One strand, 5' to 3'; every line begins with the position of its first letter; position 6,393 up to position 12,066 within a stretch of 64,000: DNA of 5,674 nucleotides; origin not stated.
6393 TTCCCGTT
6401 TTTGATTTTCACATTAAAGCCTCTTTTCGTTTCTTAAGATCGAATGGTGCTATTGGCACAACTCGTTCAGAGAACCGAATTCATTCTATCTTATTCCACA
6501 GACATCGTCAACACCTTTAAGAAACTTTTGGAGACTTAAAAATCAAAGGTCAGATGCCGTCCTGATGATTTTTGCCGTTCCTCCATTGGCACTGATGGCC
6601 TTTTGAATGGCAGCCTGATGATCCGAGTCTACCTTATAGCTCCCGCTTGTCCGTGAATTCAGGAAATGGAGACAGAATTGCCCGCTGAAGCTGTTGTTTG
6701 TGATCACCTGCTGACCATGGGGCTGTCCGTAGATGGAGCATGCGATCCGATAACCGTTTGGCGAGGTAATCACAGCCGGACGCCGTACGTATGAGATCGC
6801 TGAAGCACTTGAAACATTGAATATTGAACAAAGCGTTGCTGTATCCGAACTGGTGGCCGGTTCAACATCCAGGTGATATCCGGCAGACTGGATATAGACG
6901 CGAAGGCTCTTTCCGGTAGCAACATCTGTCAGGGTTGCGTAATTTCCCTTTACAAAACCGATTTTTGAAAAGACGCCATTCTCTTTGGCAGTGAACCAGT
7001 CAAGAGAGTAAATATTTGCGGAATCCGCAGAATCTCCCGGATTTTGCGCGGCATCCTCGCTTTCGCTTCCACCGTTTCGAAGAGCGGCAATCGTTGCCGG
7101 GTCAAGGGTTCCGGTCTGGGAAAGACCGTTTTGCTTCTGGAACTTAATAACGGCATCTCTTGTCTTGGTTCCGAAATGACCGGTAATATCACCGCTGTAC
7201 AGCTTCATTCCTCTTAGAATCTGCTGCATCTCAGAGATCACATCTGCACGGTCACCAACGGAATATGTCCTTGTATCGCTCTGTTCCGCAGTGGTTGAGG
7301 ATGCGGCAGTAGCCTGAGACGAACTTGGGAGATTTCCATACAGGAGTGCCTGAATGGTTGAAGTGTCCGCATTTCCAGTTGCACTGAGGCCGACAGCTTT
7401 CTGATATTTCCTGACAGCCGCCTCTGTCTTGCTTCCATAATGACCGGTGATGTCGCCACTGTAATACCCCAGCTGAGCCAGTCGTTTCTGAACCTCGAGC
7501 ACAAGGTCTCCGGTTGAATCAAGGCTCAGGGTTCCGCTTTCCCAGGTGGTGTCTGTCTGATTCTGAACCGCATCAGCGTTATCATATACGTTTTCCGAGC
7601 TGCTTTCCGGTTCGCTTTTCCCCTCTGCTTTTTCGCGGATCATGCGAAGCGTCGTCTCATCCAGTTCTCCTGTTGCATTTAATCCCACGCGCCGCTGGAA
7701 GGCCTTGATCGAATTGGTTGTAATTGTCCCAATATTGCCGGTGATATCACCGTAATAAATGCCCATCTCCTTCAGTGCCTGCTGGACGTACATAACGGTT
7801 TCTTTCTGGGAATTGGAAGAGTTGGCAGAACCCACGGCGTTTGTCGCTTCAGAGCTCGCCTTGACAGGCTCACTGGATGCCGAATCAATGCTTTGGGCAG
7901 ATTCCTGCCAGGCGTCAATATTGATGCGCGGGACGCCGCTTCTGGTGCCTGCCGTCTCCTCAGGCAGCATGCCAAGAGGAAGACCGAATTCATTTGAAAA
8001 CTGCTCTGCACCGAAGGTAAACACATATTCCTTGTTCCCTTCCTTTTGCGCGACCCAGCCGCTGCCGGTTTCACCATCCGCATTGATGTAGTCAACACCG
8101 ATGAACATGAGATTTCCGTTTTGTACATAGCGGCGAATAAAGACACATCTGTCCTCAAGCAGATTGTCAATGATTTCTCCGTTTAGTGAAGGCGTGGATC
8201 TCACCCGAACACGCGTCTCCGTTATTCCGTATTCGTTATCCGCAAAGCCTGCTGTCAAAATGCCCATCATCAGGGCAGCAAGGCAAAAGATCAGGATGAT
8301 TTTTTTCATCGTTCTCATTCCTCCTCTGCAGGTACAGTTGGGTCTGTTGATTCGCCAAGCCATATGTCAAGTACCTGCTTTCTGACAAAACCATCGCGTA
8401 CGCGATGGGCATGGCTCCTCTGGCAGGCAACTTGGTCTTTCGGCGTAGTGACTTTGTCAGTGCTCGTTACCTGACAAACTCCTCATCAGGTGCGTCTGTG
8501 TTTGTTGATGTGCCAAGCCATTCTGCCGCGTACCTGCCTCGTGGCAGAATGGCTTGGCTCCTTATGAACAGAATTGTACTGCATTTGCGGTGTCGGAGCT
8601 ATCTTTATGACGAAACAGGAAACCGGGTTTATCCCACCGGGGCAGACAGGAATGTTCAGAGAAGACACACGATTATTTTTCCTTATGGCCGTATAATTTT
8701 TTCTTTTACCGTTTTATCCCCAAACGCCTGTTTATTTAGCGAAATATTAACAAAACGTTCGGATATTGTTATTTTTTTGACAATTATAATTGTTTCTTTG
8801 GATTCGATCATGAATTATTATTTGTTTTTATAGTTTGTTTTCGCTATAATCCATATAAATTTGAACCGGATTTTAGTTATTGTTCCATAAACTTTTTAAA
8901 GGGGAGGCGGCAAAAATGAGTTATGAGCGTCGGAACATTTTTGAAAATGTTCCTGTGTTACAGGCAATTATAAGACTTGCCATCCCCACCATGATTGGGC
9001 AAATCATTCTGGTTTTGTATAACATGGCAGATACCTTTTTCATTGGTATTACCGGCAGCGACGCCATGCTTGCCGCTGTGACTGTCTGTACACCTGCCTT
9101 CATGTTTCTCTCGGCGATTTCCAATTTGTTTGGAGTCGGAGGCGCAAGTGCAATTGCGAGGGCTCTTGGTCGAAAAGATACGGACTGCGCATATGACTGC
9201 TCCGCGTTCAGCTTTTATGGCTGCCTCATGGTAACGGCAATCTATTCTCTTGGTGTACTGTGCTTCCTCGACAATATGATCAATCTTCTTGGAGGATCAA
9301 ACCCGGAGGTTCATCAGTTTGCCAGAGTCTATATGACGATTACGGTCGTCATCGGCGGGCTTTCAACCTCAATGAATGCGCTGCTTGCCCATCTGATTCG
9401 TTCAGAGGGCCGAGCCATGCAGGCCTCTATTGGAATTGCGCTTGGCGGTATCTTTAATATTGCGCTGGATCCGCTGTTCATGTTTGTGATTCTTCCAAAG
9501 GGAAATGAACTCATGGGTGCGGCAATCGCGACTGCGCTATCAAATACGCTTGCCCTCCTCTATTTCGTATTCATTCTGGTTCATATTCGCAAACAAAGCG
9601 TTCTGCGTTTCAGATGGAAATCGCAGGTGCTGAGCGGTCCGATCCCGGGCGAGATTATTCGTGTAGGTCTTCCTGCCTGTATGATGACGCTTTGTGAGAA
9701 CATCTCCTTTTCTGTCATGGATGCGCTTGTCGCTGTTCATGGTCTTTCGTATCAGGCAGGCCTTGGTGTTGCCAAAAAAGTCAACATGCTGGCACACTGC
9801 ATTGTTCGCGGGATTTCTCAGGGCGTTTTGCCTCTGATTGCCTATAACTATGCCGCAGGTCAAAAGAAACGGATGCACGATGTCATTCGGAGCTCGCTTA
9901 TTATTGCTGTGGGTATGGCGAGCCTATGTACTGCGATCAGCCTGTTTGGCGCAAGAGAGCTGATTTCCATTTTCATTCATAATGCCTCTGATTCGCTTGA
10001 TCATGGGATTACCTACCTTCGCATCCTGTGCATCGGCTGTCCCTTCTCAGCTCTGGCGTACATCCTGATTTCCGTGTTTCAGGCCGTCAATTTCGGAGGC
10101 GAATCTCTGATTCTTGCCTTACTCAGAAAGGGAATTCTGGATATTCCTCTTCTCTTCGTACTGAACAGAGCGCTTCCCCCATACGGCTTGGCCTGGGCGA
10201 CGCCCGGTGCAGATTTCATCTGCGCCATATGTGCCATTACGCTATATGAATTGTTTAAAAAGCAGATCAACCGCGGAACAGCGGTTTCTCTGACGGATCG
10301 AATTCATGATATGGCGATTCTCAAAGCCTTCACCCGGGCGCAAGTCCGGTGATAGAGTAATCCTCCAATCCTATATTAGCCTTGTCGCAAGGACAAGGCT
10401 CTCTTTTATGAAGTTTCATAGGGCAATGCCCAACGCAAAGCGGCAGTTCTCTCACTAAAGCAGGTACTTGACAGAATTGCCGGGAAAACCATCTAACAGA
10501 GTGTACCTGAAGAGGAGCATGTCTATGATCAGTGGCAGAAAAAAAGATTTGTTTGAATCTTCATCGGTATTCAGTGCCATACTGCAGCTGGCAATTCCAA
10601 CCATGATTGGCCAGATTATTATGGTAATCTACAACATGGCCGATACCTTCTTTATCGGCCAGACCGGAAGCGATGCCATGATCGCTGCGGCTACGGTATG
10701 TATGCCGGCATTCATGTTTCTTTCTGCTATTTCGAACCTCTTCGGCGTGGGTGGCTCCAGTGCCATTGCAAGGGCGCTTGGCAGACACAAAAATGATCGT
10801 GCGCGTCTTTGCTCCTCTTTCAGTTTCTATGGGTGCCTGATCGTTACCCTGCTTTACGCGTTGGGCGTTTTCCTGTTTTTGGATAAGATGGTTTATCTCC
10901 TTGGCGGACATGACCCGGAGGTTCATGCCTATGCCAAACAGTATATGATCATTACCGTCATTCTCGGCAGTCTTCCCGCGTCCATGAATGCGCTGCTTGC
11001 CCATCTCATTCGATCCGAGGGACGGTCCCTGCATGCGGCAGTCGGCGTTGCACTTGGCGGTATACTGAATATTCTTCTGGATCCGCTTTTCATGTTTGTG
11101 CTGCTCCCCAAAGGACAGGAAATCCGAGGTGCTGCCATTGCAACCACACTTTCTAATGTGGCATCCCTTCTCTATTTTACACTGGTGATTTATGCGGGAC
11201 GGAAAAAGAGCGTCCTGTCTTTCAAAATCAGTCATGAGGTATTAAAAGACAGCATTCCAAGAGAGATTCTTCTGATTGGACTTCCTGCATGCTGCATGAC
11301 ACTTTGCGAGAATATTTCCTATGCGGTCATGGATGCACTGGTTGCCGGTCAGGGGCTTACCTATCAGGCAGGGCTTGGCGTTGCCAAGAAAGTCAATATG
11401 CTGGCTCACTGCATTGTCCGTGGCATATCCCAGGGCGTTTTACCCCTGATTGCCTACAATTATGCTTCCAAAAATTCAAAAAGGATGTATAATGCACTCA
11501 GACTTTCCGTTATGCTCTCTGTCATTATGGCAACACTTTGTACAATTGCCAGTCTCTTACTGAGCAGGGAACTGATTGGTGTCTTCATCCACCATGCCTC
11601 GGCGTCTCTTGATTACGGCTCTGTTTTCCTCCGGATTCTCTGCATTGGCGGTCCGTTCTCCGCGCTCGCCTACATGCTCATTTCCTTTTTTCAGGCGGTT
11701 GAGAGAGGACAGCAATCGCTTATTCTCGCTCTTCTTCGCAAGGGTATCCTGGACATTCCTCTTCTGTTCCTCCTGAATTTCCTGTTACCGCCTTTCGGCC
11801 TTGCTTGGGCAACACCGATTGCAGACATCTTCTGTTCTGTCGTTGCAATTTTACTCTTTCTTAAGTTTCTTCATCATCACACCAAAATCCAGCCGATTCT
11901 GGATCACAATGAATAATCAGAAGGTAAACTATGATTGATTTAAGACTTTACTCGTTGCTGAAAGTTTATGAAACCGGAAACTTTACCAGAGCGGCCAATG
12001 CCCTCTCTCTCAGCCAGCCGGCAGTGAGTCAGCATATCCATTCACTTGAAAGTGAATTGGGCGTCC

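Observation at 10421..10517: Dispersed 70-100 nt intergenic element whose 3' end is the Shine-Dalgarno sequence: six copies in 64 kb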

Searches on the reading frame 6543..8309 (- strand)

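Call 21: search_protein_families(library=pfam, proteins=[window:6543-8309:-])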
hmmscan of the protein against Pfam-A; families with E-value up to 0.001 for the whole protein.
window:6543-8309:- (588 aa): 2 families
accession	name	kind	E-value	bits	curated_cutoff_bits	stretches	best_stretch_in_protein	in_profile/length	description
PF01471.23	PG_binding_1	-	1.1e-52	176.5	23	3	266-322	1-57/57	Putative peptidoglycan binding domain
PF08823.16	PG_binding_2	-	6.5e-12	46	21.1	1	263-304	11-52/74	Putative peptidoglycan binding domain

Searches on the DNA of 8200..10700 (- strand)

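Call 9: search_rna_families(source=window, start=8200, end=10700, threshold=evalue, max_evalue=10, show_alignments=3)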
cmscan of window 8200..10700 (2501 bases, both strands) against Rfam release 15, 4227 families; matches with E-value up to 10: 4.
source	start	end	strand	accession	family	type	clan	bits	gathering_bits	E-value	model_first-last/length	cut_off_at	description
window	8499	8574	+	RF03781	mir-4524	Gene; miRNA;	-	22.9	68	0.097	1-84/84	no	mir-4524 microRNA precursor family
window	8503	8570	+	RF03571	mir-734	Gene; miRNA;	-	19.6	100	2.1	1-93/93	no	mir-734 microRNA precursor family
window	8513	8557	+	RF01038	mir-1307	Gene; miRNA;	-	19.3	69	3.3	1-90/90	no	mir-1307 microRNA precursor family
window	8269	8318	-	RF00204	snoR12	Gene; snRNA; snoRNA; CD-box;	-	17.5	39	9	1-83/83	no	Small nucleolar RNA R12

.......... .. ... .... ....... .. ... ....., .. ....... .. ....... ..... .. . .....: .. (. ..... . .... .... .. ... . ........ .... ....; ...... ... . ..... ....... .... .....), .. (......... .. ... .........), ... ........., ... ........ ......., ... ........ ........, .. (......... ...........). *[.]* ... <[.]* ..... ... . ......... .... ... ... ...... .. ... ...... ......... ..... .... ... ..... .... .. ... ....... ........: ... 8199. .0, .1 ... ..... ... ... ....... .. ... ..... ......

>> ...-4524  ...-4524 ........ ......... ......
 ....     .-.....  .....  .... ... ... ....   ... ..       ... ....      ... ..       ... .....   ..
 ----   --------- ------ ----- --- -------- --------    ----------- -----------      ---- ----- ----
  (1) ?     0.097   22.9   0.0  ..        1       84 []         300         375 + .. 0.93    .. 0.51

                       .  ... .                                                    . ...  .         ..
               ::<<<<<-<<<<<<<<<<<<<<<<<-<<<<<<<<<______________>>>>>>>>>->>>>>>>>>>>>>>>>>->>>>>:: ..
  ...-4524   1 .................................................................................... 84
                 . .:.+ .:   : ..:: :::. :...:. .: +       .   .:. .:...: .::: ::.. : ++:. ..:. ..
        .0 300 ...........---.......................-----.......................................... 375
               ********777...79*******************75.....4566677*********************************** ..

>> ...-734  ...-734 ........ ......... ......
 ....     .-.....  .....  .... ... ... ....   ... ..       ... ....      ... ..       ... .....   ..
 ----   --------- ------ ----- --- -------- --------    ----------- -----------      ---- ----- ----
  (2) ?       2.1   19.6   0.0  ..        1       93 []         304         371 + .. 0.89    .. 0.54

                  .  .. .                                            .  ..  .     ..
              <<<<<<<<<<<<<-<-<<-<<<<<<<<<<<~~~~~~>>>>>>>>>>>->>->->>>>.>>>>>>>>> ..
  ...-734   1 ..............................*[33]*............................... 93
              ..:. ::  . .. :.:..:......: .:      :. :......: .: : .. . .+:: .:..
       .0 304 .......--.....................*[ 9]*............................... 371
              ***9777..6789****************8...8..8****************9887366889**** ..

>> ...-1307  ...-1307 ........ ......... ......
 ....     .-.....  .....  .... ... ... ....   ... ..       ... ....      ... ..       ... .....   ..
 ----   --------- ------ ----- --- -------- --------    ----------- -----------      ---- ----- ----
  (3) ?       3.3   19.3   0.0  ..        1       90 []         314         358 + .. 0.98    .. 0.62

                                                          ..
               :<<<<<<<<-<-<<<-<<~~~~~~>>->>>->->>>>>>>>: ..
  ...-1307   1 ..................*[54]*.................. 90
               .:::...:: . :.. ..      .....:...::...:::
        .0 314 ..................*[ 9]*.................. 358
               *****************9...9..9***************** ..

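Call 55: search_dna_similar(query=window:8312-8422:-, collection=plasmids, mode=distant, max_evalue=0.01)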
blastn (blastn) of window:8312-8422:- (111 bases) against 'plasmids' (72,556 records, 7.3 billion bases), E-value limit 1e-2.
No match.

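Call 56: search_dna_similar(query=window:8312-8422:-, collection=phages, mode=distant, max_evalue=0.01)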
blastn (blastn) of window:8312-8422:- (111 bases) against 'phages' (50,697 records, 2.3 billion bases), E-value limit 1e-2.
No match.

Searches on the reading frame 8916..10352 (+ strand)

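Call 21: search_protein_families(library=pfam, proteins=[window:8916-10352:+])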
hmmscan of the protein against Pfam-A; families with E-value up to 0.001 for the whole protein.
window:8916-10352:+ (478 aa): 1 family
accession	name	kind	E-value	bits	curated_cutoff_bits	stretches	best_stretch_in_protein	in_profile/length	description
PF01554.23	MatE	-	6.6e-29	101.1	24.9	2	24-187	1-161/161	MatE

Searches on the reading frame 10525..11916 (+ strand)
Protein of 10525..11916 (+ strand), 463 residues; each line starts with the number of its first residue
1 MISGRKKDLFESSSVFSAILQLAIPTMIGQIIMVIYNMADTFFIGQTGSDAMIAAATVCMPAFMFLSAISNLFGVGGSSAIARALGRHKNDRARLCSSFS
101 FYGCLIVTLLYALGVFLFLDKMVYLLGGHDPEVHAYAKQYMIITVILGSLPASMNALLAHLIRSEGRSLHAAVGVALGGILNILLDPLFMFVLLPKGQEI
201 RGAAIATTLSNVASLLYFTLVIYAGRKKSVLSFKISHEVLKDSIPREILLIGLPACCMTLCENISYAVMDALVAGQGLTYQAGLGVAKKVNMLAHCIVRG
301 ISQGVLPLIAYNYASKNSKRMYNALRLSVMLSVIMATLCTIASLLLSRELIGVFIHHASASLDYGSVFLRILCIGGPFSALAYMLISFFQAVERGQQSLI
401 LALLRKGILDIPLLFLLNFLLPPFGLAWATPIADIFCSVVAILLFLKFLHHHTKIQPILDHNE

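Call 13: find_encoding_contigs(protein=window:10525-11916:+, flank=10000, max_places=6)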
Protein window:10525-11916:+ (463 aa): 1 contig read that carries it; 1 place shown.
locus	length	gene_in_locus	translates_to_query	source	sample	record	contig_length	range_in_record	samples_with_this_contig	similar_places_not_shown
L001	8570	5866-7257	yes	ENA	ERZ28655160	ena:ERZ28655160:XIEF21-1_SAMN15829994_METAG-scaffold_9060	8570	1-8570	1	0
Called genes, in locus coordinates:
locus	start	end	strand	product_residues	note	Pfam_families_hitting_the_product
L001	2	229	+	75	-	?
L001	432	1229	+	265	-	PF03009:GDPD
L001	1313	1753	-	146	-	-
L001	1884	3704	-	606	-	PF01471:PG_binding_1, PF08823:PG_binding_2 (faint), PF01471:PG_binding_1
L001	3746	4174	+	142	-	-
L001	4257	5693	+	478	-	PF01554:MatE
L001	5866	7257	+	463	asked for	PF01554:MatE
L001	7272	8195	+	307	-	PF00126:HTH_1, PF03466:LysR_substrate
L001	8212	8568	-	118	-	?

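Call 21: search_protein_families(library=pfam, proteins=[window:10525-11916:+])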
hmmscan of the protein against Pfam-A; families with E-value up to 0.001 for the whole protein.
window:10525-11916:+ (463 aa): 1 family
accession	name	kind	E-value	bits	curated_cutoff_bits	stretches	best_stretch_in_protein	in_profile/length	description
PF01554.23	MatE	-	4.4e-38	131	24.9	2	25-188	1-161/161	MatE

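Call 76: list_cluster_members(proteins=[P0001, window:10525-11916:+, window:24151-24726:-])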
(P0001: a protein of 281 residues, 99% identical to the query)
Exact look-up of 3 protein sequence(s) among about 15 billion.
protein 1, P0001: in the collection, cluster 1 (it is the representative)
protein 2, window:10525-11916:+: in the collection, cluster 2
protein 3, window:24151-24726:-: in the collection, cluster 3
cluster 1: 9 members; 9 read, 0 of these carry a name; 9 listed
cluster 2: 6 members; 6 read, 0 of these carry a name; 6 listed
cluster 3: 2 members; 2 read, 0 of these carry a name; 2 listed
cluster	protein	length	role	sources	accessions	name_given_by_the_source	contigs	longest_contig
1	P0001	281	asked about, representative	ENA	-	-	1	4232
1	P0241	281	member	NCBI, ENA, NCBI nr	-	-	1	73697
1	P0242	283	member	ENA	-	-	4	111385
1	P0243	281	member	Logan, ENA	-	-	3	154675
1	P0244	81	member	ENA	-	-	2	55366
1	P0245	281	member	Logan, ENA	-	-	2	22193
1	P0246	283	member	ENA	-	-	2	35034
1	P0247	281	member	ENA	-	-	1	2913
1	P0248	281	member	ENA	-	-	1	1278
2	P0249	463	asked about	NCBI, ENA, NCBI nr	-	-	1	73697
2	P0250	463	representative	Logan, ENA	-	-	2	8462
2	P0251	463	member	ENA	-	-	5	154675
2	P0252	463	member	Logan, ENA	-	-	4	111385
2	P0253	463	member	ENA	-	-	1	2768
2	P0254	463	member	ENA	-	-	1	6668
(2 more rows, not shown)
